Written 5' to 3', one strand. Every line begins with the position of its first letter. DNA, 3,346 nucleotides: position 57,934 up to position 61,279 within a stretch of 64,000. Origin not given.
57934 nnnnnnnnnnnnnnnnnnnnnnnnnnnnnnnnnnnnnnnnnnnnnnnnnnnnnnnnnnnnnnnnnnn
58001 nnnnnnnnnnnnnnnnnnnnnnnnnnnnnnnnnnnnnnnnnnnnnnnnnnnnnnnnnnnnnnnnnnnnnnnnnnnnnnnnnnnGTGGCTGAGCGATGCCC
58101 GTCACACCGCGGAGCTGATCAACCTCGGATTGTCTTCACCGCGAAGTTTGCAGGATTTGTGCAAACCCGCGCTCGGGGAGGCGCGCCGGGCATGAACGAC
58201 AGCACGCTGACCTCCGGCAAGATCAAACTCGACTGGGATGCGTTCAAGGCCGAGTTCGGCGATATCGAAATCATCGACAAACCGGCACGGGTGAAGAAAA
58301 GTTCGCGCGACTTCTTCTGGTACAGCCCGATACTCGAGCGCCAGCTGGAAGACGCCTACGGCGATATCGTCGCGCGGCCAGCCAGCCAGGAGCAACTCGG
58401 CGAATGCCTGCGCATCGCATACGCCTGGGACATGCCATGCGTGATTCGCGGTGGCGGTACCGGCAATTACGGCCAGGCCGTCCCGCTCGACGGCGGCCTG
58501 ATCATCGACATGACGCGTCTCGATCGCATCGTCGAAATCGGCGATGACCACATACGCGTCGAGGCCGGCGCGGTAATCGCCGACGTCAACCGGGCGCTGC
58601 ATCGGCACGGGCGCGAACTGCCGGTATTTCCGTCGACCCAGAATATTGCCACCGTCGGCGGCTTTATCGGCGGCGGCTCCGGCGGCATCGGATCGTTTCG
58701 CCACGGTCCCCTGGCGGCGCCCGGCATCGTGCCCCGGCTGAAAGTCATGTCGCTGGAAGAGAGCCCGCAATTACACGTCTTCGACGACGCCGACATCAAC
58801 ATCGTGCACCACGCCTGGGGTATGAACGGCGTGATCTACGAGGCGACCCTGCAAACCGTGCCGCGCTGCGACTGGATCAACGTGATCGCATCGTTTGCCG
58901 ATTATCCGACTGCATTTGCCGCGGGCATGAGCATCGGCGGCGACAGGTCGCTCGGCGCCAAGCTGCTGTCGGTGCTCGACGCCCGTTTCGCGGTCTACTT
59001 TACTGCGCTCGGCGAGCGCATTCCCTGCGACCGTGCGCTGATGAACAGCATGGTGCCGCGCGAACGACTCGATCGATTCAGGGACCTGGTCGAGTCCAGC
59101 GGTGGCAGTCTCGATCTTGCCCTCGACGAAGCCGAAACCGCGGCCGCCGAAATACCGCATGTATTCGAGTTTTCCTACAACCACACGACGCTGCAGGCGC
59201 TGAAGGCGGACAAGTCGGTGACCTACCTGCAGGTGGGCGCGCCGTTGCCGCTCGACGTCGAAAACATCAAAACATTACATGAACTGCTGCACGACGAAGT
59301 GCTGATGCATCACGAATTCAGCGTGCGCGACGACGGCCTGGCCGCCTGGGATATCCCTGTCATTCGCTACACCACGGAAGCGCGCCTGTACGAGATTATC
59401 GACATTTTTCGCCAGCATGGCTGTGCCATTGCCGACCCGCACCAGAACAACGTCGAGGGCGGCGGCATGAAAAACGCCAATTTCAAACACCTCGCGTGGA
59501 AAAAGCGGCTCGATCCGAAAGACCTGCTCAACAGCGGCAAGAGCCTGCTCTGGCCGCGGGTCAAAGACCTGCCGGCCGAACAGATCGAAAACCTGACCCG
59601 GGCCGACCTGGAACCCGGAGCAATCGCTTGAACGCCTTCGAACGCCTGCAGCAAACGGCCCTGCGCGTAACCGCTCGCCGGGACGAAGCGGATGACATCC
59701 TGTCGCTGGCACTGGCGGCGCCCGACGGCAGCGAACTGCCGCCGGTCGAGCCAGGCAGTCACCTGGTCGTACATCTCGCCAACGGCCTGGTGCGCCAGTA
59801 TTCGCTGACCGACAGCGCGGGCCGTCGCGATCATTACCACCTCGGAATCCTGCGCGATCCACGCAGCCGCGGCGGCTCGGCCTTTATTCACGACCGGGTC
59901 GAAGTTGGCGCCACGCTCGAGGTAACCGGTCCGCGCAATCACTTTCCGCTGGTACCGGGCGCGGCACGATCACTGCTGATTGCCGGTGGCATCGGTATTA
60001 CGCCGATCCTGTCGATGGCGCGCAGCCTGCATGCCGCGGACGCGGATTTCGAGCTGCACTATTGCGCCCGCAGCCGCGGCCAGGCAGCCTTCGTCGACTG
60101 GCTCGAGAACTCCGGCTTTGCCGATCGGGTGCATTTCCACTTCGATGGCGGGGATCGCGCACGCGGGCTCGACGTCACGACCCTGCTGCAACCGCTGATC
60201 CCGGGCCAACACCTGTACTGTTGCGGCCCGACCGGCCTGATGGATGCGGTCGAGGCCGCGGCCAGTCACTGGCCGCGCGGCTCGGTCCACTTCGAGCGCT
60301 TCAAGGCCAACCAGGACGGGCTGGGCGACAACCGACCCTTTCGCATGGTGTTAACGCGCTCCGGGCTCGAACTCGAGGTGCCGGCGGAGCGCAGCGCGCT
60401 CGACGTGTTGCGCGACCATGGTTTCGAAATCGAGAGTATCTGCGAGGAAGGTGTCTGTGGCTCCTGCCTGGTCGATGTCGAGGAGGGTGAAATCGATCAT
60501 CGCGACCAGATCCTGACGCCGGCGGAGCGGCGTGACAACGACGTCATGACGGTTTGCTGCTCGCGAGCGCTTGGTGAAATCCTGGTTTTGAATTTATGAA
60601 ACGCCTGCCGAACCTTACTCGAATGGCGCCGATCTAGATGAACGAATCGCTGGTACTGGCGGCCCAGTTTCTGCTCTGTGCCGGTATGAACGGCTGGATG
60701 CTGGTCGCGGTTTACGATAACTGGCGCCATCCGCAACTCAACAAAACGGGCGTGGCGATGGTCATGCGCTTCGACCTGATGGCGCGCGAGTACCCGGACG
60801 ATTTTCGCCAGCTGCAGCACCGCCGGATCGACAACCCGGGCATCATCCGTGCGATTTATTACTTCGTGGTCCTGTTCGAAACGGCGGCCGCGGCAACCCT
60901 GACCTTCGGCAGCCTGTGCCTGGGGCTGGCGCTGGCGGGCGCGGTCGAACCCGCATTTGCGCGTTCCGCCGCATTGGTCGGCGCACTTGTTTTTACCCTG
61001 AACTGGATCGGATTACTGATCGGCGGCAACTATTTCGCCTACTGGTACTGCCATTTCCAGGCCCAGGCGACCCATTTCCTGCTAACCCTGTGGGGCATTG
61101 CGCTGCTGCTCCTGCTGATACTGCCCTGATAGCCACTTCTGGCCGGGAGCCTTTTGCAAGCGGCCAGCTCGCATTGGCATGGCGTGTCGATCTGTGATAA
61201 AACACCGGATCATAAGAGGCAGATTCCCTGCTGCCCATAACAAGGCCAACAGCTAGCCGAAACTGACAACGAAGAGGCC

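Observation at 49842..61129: Candidate undescribed catabolic island: corrinoid-less MttB-superfamily methyltransferase with a TMADH/StcD-type flavin-FeS demethylase, creatininase, deaminase, FAD oxidase and VanB-type reductase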

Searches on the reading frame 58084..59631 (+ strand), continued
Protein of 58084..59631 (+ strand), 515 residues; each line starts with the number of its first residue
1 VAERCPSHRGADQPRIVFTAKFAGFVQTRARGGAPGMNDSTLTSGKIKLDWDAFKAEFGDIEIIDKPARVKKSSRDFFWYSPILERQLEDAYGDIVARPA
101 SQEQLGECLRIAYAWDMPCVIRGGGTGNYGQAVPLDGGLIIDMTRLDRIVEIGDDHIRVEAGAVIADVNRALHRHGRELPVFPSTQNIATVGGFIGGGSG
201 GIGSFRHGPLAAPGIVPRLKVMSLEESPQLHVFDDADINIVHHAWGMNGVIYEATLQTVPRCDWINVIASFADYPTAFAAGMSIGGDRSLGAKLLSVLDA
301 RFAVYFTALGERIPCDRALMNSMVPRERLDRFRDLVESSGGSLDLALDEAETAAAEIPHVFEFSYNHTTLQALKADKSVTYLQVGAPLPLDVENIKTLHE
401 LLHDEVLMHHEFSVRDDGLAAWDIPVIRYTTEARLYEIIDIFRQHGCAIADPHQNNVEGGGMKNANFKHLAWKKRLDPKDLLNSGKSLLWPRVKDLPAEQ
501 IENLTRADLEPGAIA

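Call 102: search_protein_families(library=pfam, proteins=[L029:5063-6535:+, L029:6828-7463:+, L029:13905-14726:-, L029:14747-16132:-, L029:16221-16811:+, L029:18121-19161:+], max_evalue=0.00001)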
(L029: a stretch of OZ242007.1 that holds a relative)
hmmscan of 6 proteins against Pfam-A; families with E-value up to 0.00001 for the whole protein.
L029:5063-6535:+ (490 aa): 2 families
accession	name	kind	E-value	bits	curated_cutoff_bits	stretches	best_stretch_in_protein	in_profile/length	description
PF07364.17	DUF1485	-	1.4e-87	294.1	22.8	1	8-298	1-290/290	Metallopeptidase family M81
PF07171.17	MlrC_C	-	3.5e-56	190.7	27.2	1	310-487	1-178/178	MlrC C-terminus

L029:6828-7463:+ (211 aa): 2 families
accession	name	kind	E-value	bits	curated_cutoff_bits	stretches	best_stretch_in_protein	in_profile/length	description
PF02525.22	Flavodoxin_2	-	3.1e-28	99.3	27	1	1-135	1-136/198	Flavodoxin-like fold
PF03358.20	FMN_red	-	3.6e-12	46.5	24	1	1-133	1-115/152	NADPH-dependent FMN reductase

L029:13905-14726:- (273 aa): 0 families

L029:14747-16132:- (461 aa): 3 families
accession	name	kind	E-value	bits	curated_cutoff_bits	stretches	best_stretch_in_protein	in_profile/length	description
PF00291.31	PALP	-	3.4e-29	102.6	35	1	85-402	11-285/295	Pyridoxal-phosphate dependent enzyme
PF14821.11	Thr_synth_N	-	1.1e-18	67.6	25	1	2-79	1-78/79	Threonine synthase N terminus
PF24857.1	THR4_C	-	3.1e-06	27.7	27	0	405-457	23-83/85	Threonine synthase, C-terminal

L029:16221-16811:+ (196 aa): 5 families
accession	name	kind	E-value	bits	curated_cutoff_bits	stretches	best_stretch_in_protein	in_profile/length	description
PF01381.28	HTH_3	-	2.4e-15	56.8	23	1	13-66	1-54/55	Helix-turn-helix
PF07883.17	Cupin_2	-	4e-11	42.9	27.2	1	115-181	4-68/70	Cupin domain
PF13560.12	HTH_31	-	8.8e-11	42.4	27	1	9-65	2-59/64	Helix-turn-helix domain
PF12844.13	HTH_19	-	1.7e-10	41.1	30.2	1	10-64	1-55/64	Helix-turn-helix domain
PF13413.12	HTH_25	-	7.2e-06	26.2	24.6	0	14-44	3-33/62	Helix-turn-helix domain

L029:18121-19161:+ (346 aa): 3 families
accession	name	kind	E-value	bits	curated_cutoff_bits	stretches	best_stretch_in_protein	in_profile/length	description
PF08240.17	ADH_N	-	3.1e-31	108.2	23.5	1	24-137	1-104/104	Alcohol dehydrogenase GroES-like domain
PF00107.32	ADH_zinc_N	-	2.2e-24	86.3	31.8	1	174-303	1-128/129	Zinc-binding dehydrogenase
PF16912.11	Glu_dehyd_C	-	1.8e-10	41.1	34.9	1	154-338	21-209/211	Glucose dehydrogenase C-terminus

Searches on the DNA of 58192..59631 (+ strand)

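Call 41: search_rna_families(sources=[L085, L075, L040, L084, L018, L052, L039], threshold=gathering)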
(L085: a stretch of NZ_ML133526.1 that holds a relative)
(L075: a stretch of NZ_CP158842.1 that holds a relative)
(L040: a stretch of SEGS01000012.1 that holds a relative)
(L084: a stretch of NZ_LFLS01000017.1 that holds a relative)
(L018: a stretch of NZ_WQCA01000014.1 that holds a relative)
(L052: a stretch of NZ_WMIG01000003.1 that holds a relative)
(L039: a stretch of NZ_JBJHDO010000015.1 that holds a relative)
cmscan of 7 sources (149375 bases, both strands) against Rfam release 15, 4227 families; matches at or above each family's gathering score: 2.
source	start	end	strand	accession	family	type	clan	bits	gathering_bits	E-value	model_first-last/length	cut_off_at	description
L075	3073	3194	+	RF02344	ar14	Gene; sRNA;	-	82.8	58.8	4.8e-13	1-123/123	no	Alphaproteobacterial ar14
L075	2342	2431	-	RF00504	Glycine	Cis-reg; riboswitch;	CL00125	58.4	32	4e-09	1-94/94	no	Glycine riboswitch aptamer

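Call 86: search_rna_families(sources=[L176, L177, L172, L173, L004, L029], threshold=gathering)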
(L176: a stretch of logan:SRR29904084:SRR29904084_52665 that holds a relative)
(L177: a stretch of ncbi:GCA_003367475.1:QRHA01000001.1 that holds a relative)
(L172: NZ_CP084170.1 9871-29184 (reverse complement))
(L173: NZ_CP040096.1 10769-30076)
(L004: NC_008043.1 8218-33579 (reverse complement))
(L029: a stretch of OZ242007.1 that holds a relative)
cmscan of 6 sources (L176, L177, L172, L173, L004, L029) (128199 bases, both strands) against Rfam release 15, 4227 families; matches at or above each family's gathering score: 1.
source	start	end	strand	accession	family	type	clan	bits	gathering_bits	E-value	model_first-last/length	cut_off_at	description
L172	1384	1437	-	RF03054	Xanthine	Cis-reg; riboswitch;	-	63.4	36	1.6e-11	1-56/56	no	Xanthine riboswitch aptamer (NMT1 RNA)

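Call 87: search_rna_families(source=L172, start=1200, end=2800, threshold=gathering, show_alignments=1)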
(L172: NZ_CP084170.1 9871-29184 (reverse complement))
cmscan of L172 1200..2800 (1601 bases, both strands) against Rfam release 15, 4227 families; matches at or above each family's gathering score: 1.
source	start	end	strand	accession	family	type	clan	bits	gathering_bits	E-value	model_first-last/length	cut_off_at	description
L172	1384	1437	-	RF03054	Xanthine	Cis-reg; riboswitch;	-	63.4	36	2e-13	1-56/56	no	Xanthine riboswitch aptamer (NMT1 RNA)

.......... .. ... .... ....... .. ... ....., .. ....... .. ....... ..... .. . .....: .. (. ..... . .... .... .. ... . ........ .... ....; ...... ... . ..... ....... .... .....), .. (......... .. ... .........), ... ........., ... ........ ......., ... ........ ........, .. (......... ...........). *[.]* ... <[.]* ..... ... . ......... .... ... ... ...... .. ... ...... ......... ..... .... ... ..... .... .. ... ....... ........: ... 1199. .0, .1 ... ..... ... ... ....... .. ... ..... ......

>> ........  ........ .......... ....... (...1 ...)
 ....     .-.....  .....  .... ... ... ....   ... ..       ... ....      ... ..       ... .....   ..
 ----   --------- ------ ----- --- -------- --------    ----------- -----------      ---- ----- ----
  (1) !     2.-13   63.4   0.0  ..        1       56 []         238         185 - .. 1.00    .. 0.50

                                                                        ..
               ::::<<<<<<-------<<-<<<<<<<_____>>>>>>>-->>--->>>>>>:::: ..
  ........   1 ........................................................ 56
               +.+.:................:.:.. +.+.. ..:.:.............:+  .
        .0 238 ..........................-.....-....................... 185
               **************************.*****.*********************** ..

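Call 92: search_rna_families(sources=[L033, L068, L053, L051, L066, L078], threshold=gathering)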
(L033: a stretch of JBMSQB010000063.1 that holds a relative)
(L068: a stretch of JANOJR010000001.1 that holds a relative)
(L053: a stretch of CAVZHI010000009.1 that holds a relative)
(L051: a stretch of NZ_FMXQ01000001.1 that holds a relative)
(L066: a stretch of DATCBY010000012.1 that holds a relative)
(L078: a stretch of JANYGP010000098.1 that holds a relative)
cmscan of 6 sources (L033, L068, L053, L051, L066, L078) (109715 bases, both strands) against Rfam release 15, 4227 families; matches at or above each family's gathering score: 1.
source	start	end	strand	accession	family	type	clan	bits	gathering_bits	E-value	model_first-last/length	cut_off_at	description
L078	1151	1220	-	RF03054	Xanthine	Cis-reg; riboswitch;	-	48.4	36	1.9e-07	1-56/56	no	Xanthine riboswitch aptamer (NMT1 RNA)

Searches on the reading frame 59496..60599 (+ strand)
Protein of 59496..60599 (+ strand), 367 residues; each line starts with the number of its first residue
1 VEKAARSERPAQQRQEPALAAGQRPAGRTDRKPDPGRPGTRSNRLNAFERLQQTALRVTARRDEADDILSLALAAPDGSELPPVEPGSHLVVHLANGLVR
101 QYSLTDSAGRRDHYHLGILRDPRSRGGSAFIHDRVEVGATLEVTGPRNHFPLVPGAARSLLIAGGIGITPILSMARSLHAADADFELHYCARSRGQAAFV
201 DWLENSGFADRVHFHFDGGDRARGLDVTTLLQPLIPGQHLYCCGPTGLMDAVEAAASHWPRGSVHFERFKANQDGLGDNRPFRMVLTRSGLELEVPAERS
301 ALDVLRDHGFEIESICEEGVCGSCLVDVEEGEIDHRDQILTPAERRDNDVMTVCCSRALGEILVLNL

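Call 4: search_protein_families(library=pfam, proteins=[window:59496-60599:+], max_evalue=0.001)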
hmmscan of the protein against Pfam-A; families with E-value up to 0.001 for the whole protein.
window:59496-60599:+ (367 aa): 4 families
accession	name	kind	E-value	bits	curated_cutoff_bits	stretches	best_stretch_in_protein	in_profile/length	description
PF00111.32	Fer2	-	2.1e-13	50.4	21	1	288-358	5-76/77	2Fe-2S iron-sulfur cluster binding domain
PF00175.26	NAD_binding_1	-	5e-05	24.4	22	0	161-195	1-38/109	Oxidoreductase NAD-binding domain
PF22290.1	DmmA-like_N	-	0.0002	22.2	33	1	151-257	13-115/124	Dimethylamine monooxygenase subunit DmmA-like, N-terminal domain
PF08030.17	NAD_binding_6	-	0.00045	20.8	22.2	0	160-180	5-25/156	Ferric reductase NAD binding domain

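Call 5: search_protein_families(library=ncbifam, proteins=[window:59496-60599:+], max_evalue=0.001)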
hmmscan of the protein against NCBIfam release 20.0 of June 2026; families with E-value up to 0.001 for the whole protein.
window:59496-60599:+ (367 aa): 16 families
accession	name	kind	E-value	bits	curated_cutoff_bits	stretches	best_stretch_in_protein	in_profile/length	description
NF009805.0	PRK13289.1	equivalog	1.2e-24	87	432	1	56-272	157-395/399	NO-inducible flavohemoprotein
NF007964.0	PRK10684.1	equivalog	3.4e-21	75.6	383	1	55-356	11-325/333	NADH oxidoreductase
NF058606.1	GlBtMonoRdsGbcB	equivalog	8.2e-21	74.3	500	2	98-196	60-158/362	glycine betaine monooxygenase reductase subunit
TIGR02160.1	PA_CoA_Oxy5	hypoth_equivalog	1.5e-20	73.4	420.8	1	55-365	3-349/352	1,2-phenylacetyl-CoA epoxidase subunit PaaE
NF040810.1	BenC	equivalog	1.3e-16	60.7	430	1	55-272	106-333/333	benzoate 1,2-dioxygenase electron transfer component BenC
NF045803.1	MethMoxFADbindMmoC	equivalog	1.3e-15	57.1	500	1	83-183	139-240/343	aromatic/alkene monooxygenase hydroxylase FAD-binding subunit MmoC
NF000796.0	PRK00054.1-1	equivalog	8.7e-10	38.3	224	1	135-257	70-190/254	dihydroorotate dehydrogenase electron transfer subunit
NF007985.1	PRK10713.1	equivalog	9.6e-09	34.7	75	1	286-356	3-72/81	class I ribonucleotide reductase maintenance protein YfaE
NF008822.0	PRK11872.1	equivalog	6.2e-08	32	402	0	99-191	153-246/341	anthranilate 1,2-dioxygenase electron transfer component AntC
NF004317.0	PRK05713.1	equivalog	1.1e-07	31.4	338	1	291-362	9-80/312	iron-sulfur-binding ferredoxin reductase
NF000797.0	PRK00054.1-2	equivalog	6.4e-07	28.9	270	1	128-268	85-226/267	dihydroorotate dehydrogenase electron transfer subunit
NF000798.0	PRK00054.1-3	equivalog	1.5e-06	28.1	219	1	134-252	78-190/244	dihydroorotate dehydrogenase electron transfer subunit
TIGR02008.1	fdx_plant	subfamily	2.5e-06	27.1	81.15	1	291-356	15-80/97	ferredoxin [2Fe-2S]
NF041393.1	Frdxn_Halo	equivalog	8.1e-06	25.7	150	1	292-358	39-106/128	ferredoxin Fer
NF000799.0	PRK00054.1-4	equivalog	1.2e-05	24.5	314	1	52-255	3-205/258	dihydroorotate dehydrogenase electron transfer subunit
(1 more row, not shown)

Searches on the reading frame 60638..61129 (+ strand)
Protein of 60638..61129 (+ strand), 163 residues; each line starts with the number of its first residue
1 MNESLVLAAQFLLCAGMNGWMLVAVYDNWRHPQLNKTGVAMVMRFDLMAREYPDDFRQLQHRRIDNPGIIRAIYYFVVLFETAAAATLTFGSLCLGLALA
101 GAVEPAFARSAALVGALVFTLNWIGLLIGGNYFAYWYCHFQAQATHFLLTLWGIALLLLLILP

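Call 25: search_protein_families(library=pfam, proteins=[window:60638-61129:+], max_evalue=0.00001)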
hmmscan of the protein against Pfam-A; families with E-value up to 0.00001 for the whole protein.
window:60638-61129:+ (163 aa): 1 family
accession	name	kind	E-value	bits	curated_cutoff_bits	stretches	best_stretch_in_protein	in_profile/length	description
PF09933.14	DUF2165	-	7.3e-24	85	24.9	1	8-162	3-156/157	Predicted small integral membrane protein (DUF2165)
